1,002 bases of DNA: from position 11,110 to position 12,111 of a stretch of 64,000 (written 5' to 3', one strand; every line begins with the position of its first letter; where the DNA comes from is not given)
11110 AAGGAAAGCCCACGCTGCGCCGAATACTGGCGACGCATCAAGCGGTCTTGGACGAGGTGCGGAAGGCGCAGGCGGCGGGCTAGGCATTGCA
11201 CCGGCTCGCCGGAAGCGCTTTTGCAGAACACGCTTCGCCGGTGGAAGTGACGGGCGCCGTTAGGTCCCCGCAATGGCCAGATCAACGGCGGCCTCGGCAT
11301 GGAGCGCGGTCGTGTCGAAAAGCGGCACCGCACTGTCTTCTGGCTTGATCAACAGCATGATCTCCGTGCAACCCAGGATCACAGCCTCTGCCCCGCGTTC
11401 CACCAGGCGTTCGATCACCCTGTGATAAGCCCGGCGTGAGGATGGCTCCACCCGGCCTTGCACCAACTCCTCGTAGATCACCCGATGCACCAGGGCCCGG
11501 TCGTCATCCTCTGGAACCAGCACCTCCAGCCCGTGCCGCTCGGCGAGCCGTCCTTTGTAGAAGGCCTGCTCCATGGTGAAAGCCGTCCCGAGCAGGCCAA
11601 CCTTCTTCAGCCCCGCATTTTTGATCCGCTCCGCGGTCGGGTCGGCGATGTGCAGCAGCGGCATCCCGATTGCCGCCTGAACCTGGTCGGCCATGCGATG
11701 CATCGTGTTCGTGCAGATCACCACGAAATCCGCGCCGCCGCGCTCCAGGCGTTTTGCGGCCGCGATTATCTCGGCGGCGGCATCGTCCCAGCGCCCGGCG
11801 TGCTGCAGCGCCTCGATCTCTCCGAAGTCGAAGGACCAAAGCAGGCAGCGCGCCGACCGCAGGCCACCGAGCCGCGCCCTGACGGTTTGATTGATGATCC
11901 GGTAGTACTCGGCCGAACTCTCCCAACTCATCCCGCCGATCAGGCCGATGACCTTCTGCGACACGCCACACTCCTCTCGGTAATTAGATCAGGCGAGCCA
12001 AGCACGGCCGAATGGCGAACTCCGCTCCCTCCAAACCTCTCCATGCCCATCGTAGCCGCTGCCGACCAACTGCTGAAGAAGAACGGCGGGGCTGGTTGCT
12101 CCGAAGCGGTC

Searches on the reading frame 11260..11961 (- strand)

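Call 27: search_protein_families(library=pfam, proteins=[window:11260-11961:-], max_evalue=0.001)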
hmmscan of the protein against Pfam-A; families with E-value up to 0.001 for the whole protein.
window:11260-11961:- (233 aa): 2 families
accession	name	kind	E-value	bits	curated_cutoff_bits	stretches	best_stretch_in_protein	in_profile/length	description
PF01177.27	Asp_Glu_race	-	3.3e-46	158.2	31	1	8-225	1-211/211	Asp/Glu/Hydantoin racemase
PF07302.16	AroM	-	0.00019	21.5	23.8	0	60-103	161-205/219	AroM protein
